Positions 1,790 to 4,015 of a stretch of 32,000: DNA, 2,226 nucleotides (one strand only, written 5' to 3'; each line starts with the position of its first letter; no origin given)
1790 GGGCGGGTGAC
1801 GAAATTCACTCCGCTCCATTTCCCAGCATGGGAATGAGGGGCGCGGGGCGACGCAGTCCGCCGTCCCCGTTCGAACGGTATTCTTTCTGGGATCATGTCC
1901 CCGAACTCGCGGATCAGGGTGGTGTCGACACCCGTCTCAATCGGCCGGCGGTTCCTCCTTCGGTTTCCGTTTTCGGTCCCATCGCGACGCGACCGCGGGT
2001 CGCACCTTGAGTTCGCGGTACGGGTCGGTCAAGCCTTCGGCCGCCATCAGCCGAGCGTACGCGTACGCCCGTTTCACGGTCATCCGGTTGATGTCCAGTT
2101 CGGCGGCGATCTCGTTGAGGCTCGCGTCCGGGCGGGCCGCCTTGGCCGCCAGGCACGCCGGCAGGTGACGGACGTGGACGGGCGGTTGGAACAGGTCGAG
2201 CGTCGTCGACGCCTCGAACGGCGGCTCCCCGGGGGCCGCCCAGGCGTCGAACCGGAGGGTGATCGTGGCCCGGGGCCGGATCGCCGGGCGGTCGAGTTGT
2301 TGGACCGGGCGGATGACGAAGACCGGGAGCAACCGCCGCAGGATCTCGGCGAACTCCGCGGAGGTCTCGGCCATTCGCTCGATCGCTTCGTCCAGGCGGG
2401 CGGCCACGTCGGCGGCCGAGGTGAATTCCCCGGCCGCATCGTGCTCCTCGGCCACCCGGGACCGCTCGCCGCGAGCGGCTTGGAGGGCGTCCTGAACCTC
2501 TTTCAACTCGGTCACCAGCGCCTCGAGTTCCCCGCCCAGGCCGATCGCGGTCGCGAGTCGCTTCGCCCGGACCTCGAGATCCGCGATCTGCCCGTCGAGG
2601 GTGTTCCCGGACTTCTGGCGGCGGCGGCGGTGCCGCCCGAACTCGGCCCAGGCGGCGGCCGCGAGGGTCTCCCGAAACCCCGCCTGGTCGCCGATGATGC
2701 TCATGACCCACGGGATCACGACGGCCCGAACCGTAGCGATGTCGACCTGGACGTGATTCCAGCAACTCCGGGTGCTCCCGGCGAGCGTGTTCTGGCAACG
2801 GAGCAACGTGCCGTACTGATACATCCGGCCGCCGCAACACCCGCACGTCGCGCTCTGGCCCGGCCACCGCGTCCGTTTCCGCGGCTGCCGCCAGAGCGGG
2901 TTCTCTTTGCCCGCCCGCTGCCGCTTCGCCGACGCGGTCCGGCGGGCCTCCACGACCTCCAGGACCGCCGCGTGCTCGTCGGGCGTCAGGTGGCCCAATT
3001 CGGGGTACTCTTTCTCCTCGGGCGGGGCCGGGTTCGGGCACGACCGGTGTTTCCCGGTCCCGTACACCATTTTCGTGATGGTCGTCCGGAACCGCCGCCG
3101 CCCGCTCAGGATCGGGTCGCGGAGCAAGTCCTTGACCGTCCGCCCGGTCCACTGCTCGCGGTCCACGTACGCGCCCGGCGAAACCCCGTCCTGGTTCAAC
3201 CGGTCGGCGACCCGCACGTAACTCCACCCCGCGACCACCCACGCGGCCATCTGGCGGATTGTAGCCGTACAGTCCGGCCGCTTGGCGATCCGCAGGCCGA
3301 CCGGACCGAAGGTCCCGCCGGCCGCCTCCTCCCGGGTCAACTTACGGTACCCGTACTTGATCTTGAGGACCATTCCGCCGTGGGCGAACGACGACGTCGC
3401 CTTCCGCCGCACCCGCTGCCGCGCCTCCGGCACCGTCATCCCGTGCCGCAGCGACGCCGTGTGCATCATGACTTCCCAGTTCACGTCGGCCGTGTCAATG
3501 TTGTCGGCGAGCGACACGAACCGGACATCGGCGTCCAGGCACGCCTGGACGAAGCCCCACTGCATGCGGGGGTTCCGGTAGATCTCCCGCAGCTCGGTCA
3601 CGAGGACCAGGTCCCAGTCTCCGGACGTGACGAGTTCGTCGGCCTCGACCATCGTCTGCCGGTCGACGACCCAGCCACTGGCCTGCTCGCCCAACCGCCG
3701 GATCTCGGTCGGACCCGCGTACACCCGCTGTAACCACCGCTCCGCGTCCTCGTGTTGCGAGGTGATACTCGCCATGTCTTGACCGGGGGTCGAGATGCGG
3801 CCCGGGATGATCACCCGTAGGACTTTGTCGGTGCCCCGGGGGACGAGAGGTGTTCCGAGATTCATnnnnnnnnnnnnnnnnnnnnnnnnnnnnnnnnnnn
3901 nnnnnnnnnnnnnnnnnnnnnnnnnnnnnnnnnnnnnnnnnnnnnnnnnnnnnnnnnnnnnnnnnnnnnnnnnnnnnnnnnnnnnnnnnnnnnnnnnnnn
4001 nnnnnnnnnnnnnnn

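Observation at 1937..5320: Tyrosine recombinase translationally coupled to a large serine recombinase, next to the 3' end of tRNA-Ser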

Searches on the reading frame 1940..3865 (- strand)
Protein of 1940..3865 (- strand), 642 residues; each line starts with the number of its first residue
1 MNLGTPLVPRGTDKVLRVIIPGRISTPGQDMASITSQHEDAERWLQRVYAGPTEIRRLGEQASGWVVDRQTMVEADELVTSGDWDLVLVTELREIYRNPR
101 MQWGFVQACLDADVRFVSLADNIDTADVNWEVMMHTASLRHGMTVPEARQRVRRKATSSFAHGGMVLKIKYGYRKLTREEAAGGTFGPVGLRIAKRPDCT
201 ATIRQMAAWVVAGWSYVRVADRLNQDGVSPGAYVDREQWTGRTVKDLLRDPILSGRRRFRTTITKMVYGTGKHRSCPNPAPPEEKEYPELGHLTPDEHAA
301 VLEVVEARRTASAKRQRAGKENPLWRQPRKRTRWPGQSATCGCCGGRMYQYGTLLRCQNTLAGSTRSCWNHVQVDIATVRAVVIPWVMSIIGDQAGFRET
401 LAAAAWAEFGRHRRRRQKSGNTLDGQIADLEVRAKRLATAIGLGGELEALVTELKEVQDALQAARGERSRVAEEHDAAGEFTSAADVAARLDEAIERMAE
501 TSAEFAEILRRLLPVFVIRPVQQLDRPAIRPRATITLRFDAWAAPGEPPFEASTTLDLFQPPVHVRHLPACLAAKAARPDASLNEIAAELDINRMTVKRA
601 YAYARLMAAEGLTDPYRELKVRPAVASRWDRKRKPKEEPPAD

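Call 7: search_protein_families(library=pfam, proteins=[window:1940-3865:-], max_evalue=0.01)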
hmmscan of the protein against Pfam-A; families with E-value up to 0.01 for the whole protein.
window:1940-3865:- (642 aa): 5 families
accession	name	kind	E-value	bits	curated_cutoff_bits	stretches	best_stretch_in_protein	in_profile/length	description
PF00239.26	Resolvase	-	8.5e-11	42.6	23.3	1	22-155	5-135/145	Resolvase, N terminal domain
PF07508.19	Recombinase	-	1.3e-08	35.4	21.1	1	200-278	4-72/102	Recombinase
PF13384.12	HTH_23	-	0.001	19.2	24.6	0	577-601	15-38/50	Homeodomain-like domain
PF04545.22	Sigma70_r4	-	0.0026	17.7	24.1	0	580-604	20-44/50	Sigma-70, region 4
PF13822.11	ACC_epsilon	-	0.0039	18.2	25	1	291-336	8-53/60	Acyl-CoA carboxylase epsilon subunit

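Call 9: find_homologous_proteins(query=window:1940-3865:-, max_evalue=0.00001)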
Query window:1940-3865:- (642 aa): 114 proteins with E <= 0.00001 among 8000 candidates.
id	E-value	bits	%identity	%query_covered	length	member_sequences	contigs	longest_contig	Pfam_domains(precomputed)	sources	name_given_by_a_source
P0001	0.0e+0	1458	100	100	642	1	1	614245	PF07508.20,PF00239.27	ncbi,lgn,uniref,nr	ncbi:recombinase family protein [Fimbriiglobus ruber]|uniref:Site-specific recombinase n=1 Tax=Fimbr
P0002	1.3e-240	818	59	98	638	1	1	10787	PF00239.27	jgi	jgi:site-specific DNA recombinase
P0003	3.0e-231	787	56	100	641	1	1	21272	PF07508.20,PF00239.27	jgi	jgi:DNA invertase Pin-like site-specific DNA recombinase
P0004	1.0e-225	769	55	98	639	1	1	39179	PF07508.20,PF00239.27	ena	-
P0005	1.4e-222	759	54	98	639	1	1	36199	PF07508.20,PF00239.27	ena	-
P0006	2.4e-222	758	56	98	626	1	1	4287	PF07508.20,PF00239.27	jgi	jgi:site-specific DNA recombinase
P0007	2.1e-219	748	55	100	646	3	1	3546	PF07508.20,PF00239.27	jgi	jgi:site-specific DNA recombinase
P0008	2.7e-216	738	55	99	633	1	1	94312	PF07508.20,PF00239.27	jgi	jgi:site-specific DNA recombinase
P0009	1.8e-214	732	53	100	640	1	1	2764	PF07508.20,PF00239.27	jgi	jgi:site-specific DNA recombinase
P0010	4.8e-214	730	54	98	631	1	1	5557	PF07508.20,PF00239.27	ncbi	-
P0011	7.7e-213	726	54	99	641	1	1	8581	PF07508.20,PF00239.27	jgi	jgi:site-specific DNA recombinase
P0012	2.8e-211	721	53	99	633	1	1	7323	PF07508.20,PF00239.27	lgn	-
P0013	5.2e-211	720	52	99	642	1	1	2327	PF07508.20,PF00239.27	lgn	-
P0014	1.5e-210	719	51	99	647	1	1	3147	PF07508.20,PF00239.27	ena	-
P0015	2.7e-210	718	52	99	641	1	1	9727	PF07508.20,PF00239.27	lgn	-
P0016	5.4e-208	710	53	98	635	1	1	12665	PF07508.20,PF00239.27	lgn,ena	-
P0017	4.7e-207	707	50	100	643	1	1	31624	PF00239.27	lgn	-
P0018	6.5e-205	700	52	99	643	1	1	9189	PF07508.20,PF00239.27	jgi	jgi:DNA invertase Pin-like site-specific DNA recombinase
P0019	1.6e-202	692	52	98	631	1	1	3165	PF07508.20,PF00239.27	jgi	jgi:site-specific DNA recombinase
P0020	4.6e-199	681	50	99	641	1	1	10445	PF07508.20,PF00239.27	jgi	jgi:DNA invertase Pin-like site-specific DNA recombinase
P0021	3.4e-197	675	49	98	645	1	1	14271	PF07508.20,PF00239.27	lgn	-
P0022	1.7e-196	673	50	98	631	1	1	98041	PF07508.20,PF00239.27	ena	-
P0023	1.6e-195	669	50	99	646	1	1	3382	PF00239.27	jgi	jgi:hypothetical protein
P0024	2.5e-195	669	51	98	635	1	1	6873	PF07508.20,PF00239.27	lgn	-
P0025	1.6e-191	656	49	99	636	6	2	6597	PF07508.20,PF00239.27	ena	-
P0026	8.6e-191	654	55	86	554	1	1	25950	PF07508.20,PF00239.27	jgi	jgi:DNA invertase Pin-like site-specific DNA recombinase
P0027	9.9e-191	653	49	98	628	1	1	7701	PF07508.20,PF00239.27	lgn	-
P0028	2.2e-190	652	50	98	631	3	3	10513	PF07508.20,PF00239.27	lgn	-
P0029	7.3e-190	651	49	98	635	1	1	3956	PF07508.20,PF00239.27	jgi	jgi:site-specific DNA recombinase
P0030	5.1e-188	644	48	99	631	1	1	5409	PF00239.27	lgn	-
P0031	6.2e-177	608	49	98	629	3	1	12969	PF07508.20,PF00239.27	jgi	jgi:DNA invertase Pin-like site-specific DNA recombinase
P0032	2.9e-174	599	46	97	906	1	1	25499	PF07508.20,PF00239.27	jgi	jgi:site-specific DNA recombinase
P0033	5.9e-174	598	45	100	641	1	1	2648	PF07508.20,PF00239.27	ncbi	ncbi:MAG: recombinase family protein [Planctomycetota bacterium]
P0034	7.9e-174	598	47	99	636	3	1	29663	PF07508.20,PF00239.27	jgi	jgi:DNA invertase Pin-like site-specific DNA recombinase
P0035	9.8e-174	597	47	98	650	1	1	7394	PF07508.20,PF00239.27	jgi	jgi:DNA invertase Pin-like site-specific DNA recombinase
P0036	1.9e-173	596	46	98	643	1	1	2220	PF07508.20,PF00239.27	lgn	-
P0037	7.9e-173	594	46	98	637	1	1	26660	PF07508.20,PF00239.27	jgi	jgi:DNA invertase Pin-like site-specific DNA recombinase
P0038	1.1e-171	590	46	98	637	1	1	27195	PF07508.20,PF00239.27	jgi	jgi:site-specific DNA recombinase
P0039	2.9e-171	589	45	100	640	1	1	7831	PF07508.20,PF00239.27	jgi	jgi:5-methylcytosine-specific restriction endonuclease McrA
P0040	3.4e-170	586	44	98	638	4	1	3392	PF07508.20,PF00239.27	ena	-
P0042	3.0e-169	582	46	98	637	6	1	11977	PF07508.20,PF00239.27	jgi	jgi:DNA invertase Pin-like site-specific DNA recombinase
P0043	2.4e-168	579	45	98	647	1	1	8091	PF07508.20,PF00239.27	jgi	jgi:site-specific DNA recombinase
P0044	2.2e-166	573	44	97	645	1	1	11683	PF07508.20,PF00239.27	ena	-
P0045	2.3e-166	573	45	98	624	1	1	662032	PF07508.20,PF00239.27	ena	-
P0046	5.9e-166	572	45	98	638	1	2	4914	PF07508.20,PF00239.27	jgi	jgi:DNA invertase Pin-like site-specific DNA recombinase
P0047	8.7e-166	571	46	96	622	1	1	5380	PF07508.20,PF00239.27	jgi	jgi:DNA invertase Pin-like site-specific DNA recombinase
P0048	1.0e-165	571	44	98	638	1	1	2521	PF07508.20,PF00239.27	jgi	jgi:site-specific DNA recombinase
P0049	3.3e-165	569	45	98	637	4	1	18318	PF07508.20,PF00239.27,PF13542.13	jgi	jgi:DNA invertase Pin-like site-specific DNA recombinase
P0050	3.9e-165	569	45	95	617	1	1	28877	PF00239.27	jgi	-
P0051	4.3e-165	569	42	99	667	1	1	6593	PF07508.20,PF00239.27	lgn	-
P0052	6.1e-165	568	46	98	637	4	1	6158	PF07508.20,PF00239.27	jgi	jgi:site-specific DNA recombinase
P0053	2.0e-164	567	44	97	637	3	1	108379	PF07508.20,PF00239.27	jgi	jgi:DNA invertase Pin-like site-specific DNA recombinase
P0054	4.5e-164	565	45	97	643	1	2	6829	PF07508.20,PF00239.27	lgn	-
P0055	5.0e-163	562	44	97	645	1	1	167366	PF07508.20,PF00239.27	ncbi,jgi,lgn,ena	jgi:DNA invertase Pin-like site-specific DNA recombinase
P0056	3.0e-162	559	47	98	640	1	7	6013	PF07508.20,PF00239.27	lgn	-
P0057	3.4e-162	559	45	99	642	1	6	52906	PF07508.20,PF00239.27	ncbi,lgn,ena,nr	ncbi:MAG: hypothetical protein DWQ31_19590 [Planctomycetota bacterium]|nr:MAG: hypothetical protein 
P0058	5.4e-162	559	43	98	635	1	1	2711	PF07508.20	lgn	-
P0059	6.4e-162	558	45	98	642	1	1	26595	PF07508.20,PF00239.27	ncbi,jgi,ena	-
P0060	2.3e-161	556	44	98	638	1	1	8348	PF07508.20,PF00239.27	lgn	-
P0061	7.0e-161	555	44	99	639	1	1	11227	PF07508.20,PF00239.27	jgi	jgi:site-specific DNA recombinase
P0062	1.3e-160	554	45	98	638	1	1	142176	PF07508.20,PF00239.27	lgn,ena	-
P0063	1.5e-160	554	43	98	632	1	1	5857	PF07508.20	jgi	jgi:hypothetical protein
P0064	1.7e-160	554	43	99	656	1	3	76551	PF07508.20,PF00239.27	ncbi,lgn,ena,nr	ncbi:MAG: hypothetical protein DWQ42_13570 [Planctomycetota bacterium]|nr:MAG: hypothetical protein 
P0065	2.3e-160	553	45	98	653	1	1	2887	PF07508.20,PF00239.27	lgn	-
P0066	1.3e-159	551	45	97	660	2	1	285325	PF07508.20,PF00239.27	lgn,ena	-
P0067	1.9e-159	550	42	100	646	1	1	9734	PF07508.20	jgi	-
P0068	2.6e-159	550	46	98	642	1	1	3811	PF07508.20,PF00239.27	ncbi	-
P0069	4.3e-159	549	44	98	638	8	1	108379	PF07508.20,PF00239.27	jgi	jgi:DNA invertase Pin-like site-specific DNA recombinase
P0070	8.4e-158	545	45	97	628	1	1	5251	PF07508.20,PF00239.27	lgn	-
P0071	4.4e-157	542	42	99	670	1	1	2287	PF07508.20,PF00239.27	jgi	jgi:hypothetical protein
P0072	5.9e-157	542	43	99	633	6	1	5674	PF07508.20,PF00239.27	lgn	-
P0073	6.7e-157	542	44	99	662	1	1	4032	PF07508.20,PF00239.27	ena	-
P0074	7.4e-157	542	49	87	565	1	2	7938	PF07508.20,PF00239.27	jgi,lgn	jgi:DNA invertase Pin-like site-specific DNA recombinase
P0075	8.4e-156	538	45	97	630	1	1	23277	PF07508.20,PF00239.27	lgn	-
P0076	1.6e-155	537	43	99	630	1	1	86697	PF07508.20,PF00239.27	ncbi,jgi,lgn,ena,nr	ncbi:MAG TPA: recombinase family protein [Planctomicrobium sp.]|nr:recombinase family protein [Planc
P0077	3.2e-155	536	44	98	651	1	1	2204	PF00239.27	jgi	jgi:site-specific DNA recombinase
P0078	4.0e-154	533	44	99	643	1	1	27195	PF00239.27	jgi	jgi:site-specific DNA recombinase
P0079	5.1e-154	532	44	97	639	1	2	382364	PF07508.20,PF00239.27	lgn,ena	-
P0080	8.4e-153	528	43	98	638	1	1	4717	PF07508.20,PF00239.27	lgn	-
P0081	1.1e-152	528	43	98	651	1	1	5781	PF00239.27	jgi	jgi:site-specific DNA recombinase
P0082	1.2e-150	521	43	98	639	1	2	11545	PF00239.27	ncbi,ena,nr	ncbi:MAG: recombinase family protein [Planctomycetes bacterium]|nr:recombinase family protein [Planc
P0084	8.5e-150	518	43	97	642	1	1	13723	PF07508.20,PF00239.27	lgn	-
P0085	7.3e-149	515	43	97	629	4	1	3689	PF00239.27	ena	-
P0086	2.4e-148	513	42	98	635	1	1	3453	PF07508.20,PF00239.27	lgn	-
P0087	5.0e-145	502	40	98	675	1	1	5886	PF07508.20,PF00239.27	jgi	-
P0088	3.1e-144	500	49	74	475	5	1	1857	PF07508.20,PF00239.27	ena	-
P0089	2.2e-142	494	42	96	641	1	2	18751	PF07508.20,PF00239.27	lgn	-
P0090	8.0e-142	492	40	97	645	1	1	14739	PF07508.20,PF00239.27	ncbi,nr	ncbi:MAG: recombinase family protein [Planctomycetaceae bacterium]|nr:recombinase family protein [Pl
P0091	5.6e-141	489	51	63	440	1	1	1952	PF07508.20,PF00239.27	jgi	jgi:DNA invertase Pin-like site-specific DNA recombinase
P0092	3.2e-139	483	52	64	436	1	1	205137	PF07508.20,PF00239.27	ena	-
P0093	7.1e-137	476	43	97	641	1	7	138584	PF07508.20,PF00239.27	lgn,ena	-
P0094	2.1e-134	467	39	97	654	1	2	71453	PF00239.27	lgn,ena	-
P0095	4.3e-134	466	41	96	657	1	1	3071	PF07508.20,PF00239.27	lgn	-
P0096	5.8e-133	463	42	98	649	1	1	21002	PF07508.20,PF00239.27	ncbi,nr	ncbi:MAG: recombinase family protein [Planctomycetes bacterium]|nr:recombinase family protein [Planc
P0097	7.5e-133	462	58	55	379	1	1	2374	PF07508.20,PF00239.27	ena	-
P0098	1.4e-132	461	40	98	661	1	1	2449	PF07508.20,PF00239.27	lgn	-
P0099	5.2e-132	459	43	87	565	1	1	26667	PF07508.20,PF00239.27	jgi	jgi:hypothetical protein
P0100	1.9e-130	454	38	100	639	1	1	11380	PF07508.20,PF00239.27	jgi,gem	-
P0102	1.4e-128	448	40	92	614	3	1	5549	PF00239.27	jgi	-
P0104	3.6e-127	443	49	65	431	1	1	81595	PF07508.20,PF00239.27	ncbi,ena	-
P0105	4.0e-125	437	38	97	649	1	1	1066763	PF00239.27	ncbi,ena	-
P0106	4.5e-125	437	65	49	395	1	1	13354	PF07508.20,PF00239.27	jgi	jgi:DNA invertase Pin-like site-specific DNA recombinase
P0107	6.9e-124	433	38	96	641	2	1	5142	PF07508.20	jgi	jgi:DNA invertase Pin-like site-specific DNA recombinase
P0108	6.4e-122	426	44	74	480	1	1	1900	PF07508.20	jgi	-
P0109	6.9e-120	419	47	64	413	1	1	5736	PF07508.20,PF00239.27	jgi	jgi:hypothetical protein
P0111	6.8e-116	406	57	50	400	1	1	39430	PF07508.20,PF00239.27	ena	-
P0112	5.1e-115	403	50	60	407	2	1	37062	PF07508.20,PF00239.27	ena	-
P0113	2.0e-106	375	43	68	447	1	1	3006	PF07508.20,PF00239.27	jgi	jgi:DNA invertase Pin-like site-specific DNA recombinase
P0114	5.2e-102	360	50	50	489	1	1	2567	PF07508.20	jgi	jgi:hypothetical protein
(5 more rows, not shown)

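Call 17: find_encoding_contigs(protein=P0001, flank=10000, max_places=3)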
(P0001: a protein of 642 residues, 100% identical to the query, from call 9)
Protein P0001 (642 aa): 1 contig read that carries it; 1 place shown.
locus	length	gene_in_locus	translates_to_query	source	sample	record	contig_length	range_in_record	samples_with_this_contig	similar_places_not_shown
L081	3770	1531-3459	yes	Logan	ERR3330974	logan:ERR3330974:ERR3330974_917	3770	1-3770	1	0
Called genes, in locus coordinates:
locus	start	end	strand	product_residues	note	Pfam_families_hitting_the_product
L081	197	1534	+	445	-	PF00589:Phage_integrase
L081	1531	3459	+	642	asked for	PF00239:Resolvase, PF07508:Recombinase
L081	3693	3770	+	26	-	?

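Call 35: find_encoding_contigs(protein=P0045, flank=10000, max_places=2)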
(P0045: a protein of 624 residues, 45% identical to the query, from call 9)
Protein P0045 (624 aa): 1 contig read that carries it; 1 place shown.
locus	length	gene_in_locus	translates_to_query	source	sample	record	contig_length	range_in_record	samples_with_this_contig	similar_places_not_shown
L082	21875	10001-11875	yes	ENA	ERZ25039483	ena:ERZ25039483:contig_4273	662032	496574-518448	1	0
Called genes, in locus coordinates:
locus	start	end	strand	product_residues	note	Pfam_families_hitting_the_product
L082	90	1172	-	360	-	PF13495:Phage_int_SAM_4 (weak)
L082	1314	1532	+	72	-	-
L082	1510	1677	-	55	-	-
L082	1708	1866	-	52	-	-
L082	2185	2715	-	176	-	-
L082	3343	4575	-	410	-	-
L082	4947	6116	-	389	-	-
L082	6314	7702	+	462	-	-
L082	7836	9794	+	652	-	PF00239:Resolvase, PF07508:Recombinase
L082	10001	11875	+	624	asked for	PF00239:Resolvase, PF07508:Recombinase (weak)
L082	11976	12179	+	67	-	-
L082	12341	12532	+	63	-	PF11211:DUF2997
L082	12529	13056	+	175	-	-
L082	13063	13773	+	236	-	-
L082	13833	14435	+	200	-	-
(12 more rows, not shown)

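Call 36: find_encoding_contigs(protein=P0105, flank=10000, max_places=2)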
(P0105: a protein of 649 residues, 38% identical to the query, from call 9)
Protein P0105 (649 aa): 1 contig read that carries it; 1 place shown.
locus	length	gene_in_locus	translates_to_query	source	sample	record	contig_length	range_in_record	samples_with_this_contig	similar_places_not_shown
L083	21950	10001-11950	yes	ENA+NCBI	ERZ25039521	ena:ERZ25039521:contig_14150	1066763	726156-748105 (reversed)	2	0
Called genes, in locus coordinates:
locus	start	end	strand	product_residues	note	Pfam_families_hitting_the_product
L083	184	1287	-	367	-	PF18152:DAHP_snth_FXD, PF00793:DAHP_synth_1, PF03102:NeuB (weak)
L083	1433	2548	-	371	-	PF01817:CM_2, PF00800:PDT, PF01842:ACT (weak)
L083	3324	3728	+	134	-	PF00012:HSP70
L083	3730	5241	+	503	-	PF00012:HSP70, PF06723:MreB_Mbl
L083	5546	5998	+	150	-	PF02861:Clp_N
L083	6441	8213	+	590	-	PF17871:AAA_lid_9, PF00158:Sigma54_activat (weak), PF00004:AAA, PF07724:AAA_2, PF07728:AAA_5, PF13401:AAA_22 (faint), PF10431:ClpB_D2-small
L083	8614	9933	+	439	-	PF00589:Phage_integrase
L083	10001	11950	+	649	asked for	PF00239:Resolvase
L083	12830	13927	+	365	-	PF01548:DEDD_Tnp_IS110, PF02371:Transposase_20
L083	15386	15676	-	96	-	PF09827:CRISPR_Cas2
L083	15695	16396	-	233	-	PF01867:Cas_Cas1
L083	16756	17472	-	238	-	PF01930:Cas_Cas4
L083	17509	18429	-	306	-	PF05107:Cas_Cas7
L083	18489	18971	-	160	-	PF09709:Cas_Csd1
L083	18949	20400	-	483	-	PF09709:Cas_Csd1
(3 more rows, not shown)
